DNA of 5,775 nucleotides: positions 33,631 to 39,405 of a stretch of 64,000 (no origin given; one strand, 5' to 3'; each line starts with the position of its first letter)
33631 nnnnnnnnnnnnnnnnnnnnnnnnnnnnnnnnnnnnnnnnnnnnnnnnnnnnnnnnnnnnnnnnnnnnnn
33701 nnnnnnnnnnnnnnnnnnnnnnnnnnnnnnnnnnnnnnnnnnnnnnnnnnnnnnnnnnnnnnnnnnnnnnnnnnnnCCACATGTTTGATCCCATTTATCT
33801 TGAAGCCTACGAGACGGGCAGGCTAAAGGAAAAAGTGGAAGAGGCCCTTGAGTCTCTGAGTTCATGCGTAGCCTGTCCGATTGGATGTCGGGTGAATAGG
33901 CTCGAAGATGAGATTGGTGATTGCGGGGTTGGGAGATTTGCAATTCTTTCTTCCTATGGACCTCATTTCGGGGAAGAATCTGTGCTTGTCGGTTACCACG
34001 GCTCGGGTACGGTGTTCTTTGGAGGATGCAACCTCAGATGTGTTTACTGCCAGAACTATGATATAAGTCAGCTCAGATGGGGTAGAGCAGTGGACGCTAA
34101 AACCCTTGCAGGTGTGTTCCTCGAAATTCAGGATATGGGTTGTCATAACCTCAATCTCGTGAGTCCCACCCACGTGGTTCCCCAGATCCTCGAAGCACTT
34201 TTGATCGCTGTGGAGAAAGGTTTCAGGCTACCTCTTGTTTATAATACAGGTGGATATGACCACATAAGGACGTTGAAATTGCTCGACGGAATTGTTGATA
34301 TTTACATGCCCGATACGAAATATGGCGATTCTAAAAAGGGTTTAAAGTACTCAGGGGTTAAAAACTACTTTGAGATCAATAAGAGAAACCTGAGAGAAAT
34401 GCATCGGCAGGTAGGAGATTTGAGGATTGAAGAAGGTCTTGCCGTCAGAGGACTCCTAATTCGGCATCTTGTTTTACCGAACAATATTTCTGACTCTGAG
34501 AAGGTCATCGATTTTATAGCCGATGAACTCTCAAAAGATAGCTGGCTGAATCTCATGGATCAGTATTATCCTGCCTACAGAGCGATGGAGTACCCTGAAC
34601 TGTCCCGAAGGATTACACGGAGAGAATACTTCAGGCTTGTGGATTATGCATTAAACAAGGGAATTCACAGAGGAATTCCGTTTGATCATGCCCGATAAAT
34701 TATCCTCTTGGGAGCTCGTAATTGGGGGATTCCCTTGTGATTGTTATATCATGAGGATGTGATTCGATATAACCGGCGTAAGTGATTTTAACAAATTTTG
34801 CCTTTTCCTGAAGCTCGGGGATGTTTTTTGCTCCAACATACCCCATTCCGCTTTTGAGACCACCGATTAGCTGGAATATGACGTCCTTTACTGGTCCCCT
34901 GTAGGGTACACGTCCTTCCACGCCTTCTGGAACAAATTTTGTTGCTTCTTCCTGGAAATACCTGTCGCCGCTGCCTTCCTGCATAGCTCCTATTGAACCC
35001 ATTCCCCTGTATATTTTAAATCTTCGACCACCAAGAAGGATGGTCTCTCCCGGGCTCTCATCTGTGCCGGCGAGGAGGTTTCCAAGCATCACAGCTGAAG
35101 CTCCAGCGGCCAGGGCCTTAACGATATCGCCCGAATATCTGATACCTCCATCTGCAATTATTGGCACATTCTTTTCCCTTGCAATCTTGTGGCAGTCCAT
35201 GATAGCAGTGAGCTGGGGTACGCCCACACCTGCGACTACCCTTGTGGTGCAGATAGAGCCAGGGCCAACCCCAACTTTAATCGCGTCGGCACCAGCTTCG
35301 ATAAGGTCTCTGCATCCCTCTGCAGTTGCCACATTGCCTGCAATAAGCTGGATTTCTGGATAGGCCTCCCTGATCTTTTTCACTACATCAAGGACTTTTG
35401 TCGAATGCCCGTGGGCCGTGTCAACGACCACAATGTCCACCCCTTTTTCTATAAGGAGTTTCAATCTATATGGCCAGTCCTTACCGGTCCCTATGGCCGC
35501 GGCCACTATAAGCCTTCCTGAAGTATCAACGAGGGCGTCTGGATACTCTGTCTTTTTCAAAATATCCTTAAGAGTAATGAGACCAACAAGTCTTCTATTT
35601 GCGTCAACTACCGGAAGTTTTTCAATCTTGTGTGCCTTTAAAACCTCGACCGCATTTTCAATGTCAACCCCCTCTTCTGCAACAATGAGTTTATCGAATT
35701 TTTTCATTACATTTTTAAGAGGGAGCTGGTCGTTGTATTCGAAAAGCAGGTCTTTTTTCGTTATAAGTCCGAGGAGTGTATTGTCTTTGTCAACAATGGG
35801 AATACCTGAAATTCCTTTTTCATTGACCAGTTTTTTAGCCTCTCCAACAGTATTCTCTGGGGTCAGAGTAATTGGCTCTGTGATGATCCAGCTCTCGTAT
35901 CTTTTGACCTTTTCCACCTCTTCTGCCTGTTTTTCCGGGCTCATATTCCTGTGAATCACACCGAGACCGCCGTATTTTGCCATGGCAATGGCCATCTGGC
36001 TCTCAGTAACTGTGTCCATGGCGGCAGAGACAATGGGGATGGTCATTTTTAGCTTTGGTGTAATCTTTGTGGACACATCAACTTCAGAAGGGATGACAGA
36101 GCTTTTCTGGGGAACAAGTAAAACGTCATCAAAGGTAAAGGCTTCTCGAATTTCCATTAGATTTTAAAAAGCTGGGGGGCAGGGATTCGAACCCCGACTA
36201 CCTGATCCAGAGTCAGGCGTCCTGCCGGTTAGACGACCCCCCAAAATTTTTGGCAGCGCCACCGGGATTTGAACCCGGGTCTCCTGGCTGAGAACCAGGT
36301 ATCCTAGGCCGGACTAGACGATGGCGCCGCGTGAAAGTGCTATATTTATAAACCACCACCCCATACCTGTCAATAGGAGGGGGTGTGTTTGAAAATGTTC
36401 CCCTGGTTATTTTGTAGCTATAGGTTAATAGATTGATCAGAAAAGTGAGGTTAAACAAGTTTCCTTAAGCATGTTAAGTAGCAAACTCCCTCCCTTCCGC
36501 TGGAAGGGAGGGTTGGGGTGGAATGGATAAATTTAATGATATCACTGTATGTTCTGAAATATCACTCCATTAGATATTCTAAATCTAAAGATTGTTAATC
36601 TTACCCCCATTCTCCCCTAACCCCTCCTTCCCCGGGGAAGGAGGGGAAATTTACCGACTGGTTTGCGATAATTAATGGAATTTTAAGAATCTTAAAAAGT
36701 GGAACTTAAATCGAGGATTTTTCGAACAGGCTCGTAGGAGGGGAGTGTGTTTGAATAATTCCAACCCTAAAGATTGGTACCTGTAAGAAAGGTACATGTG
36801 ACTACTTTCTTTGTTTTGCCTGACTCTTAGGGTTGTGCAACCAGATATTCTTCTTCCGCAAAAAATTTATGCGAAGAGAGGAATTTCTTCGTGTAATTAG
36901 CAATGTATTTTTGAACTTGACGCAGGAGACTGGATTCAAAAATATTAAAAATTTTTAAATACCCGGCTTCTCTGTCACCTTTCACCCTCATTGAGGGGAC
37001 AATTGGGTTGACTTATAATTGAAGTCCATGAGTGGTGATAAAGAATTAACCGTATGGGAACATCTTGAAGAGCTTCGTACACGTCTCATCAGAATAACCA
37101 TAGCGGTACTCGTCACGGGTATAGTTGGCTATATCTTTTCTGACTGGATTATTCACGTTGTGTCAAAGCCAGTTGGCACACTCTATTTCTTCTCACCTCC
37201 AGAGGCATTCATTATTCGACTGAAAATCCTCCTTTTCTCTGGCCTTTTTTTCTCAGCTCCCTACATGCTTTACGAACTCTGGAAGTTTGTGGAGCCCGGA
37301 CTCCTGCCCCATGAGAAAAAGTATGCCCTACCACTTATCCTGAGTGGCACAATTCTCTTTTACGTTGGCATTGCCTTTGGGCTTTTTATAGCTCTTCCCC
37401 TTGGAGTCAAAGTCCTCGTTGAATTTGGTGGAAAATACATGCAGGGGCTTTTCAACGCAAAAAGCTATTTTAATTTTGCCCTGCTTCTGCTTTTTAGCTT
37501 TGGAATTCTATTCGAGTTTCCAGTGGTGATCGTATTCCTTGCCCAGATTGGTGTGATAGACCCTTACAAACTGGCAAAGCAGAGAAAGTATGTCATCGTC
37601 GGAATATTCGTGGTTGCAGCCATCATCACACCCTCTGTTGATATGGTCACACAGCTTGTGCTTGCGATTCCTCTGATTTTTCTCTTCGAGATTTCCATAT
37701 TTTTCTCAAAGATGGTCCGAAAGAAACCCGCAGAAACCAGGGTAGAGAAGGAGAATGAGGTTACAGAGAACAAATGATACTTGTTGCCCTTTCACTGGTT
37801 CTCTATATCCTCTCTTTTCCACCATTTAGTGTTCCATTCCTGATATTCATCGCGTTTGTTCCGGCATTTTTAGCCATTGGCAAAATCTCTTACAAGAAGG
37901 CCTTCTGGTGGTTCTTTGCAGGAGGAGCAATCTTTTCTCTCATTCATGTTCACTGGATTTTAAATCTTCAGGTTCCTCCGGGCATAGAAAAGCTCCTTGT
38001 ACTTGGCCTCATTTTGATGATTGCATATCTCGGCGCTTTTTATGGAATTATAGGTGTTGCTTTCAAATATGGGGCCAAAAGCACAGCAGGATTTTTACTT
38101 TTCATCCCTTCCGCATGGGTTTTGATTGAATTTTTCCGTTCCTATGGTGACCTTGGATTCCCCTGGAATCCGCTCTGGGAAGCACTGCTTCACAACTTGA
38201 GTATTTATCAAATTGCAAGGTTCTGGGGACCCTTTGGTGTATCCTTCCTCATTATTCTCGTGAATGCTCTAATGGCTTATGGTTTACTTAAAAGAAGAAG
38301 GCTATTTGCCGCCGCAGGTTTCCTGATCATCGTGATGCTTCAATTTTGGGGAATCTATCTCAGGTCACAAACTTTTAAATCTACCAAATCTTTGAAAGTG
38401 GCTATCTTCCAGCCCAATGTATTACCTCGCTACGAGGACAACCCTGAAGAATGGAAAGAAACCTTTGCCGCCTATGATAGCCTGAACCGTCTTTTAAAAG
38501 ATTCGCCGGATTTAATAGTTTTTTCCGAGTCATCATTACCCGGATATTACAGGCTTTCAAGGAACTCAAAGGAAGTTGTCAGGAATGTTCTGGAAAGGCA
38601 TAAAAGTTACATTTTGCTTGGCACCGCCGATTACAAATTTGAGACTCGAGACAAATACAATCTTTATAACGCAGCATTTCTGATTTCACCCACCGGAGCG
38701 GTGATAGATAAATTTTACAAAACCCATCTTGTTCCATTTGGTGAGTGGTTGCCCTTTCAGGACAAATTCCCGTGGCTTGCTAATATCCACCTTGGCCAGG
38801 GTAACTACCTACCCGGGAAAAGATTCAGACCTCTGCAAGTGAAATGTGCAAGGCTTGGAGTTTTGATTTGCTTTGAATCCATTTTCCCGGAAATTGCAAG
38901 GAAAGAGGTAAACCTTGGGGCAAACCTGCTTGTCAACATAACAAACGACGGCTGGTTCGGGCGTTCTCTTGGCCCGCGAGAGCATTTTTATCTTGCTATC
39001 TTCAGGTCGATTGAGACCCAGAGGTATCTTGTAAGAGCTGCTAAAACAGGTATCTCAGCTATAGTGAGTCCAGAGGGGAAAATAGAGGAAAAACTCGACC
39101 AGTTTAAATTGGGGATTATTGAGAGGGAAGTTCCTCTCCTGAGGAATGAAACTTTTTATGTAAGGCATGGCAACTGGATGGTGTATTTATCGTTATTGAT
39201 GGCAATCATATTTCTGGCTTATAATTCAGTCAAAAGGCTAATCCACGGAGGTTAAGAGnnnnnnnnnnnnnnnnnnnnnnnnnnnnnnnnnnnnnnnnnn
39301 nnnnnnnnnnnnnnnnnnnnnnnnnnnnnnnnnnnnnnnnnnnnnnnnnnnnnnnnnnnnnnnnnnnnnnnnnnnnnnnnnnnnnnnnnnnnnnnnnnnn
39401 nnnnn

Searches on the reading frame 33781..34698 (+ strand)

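Call 23: search_protein_families(library=pfam, proteins=[window:33781-34698:+], max_evalue=0.001)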
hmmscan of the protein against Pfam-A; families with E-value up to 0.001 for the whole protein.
window:33781-34698:+ (305 aa): 2 families
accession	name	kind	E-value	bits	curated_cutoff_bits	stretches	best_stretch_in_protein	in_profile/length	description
PF04055.27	Radical_SAM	-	2.4e-11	44.5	29.5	1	78-210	2-139/166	Radical SAM superfamily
PF13353.11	Fer4_12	-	0.00044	21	22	1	77-127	9-59/137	4Fe-4S single cluster domain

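Call 24: search_protein_families(library=ncbifam, proteins=[window:33781-34698:+], max_evalue=0.01)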
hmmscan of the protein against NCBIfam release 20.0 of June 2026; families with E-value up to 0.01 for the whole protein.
window:33781-34698:+ (305 aa): 10 families
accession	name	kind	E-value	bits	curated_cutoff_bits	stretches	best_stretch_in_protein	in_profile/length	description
TIGR02495.1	NrdG2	equivalog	2e-07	30.5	131.15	1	75-110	18-53/193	anaerobic ribonucleoside-triphosphate reductase activating protein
NF043069.1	T4HPD_activ_SAM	equivalog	2.7e-06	27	425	0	76-94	20-38/299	trans-4-hydroxy-L-proline dehydratase activase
TIGR04337.1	AmmeMemoSam_rS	hypoth_equivalog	4.9e-06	25.6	220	1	73-102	67-98/349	AmmeMemoRadiSam system radical SAM enzyme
TIGR04395.1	cutC_activ_rSAM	equivalog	6e-06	25.7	360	0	151-216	160-223/309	choline TMA-lyase-activating enzyme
TIGR02494.1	PFLE_PFLC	subfamily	9.7e-06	25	174.35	0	77-92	18-33/293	glycyl-radical enzyme activating protein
TIGR02493.1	PFLA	equivalog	8.6e-05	22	231.75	1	77-109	19-51/235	pyruvate formate-lyase-activating protein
NF048010.1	SfplDhtActHpsHDes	equivalog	0.0001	21.3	430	0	77-97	25-45/298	(2S)-3-sulfopropanediol dehydratase activating enzyme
NF033719.1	ind_deCO2_activ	equivalog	0.001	18.4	425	0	77-94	20-37/302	indoleacetate decarboxylase activase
NF008356.0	PRK11145.1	equivalog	0.0014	17.9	375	1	78-109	25-56/246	pyruvate formate lyase 1-activating protein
TIGR03365.1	Bsubt_queE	equivalog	0.0053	16.3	206.1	1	55-141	5-90/238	7-carboxy-7-deazaguanine synthase QueE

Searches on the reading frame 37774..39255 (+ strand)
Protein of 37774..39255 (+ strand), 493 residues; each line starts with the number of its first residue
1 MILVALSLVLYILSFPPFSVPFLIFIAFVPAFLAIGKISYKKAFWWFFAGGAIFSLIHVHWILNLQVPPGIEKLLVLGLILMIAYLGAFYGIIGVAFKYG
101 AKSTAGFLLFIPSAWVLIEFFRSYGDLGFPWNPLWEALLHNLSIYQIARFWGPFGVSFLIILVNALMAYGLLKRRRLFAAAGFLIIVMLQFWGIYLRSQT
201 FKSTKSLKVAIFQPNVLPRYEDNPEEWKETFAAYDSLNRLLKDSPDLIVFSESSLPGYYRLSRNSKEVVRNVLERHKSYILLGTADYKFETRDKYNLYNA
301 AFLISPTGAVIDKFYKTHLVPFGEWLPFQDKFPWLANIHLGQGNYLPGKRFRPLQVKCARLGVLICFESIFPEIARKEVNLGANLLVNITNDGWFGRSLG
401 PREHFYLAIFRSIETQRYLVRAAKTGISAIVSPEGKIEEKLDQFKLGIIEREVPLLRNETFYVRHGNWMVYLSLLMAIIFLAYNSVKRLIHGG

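Call 59: search_protein_families(library=pfam, proteins=[window:37774-39255:+], max_evalue=0.00001)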
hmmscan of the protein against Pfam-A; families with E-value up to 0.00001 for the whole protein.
window:37774-39255:+ (493 aa): 2 families
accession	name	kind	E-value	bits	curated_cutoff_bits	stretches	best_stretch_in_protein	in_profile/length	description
PF00795.27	CN_hydrolase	-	1.2e-33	117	23.2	1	208-455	1-248/256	Carbon-nitrogen hydrolase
PF20154.4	LNT_N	-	2.2e-24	86.9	27.1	1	9-166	3-159/159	Apolipoprotein N-acyltransferase N-terminal domain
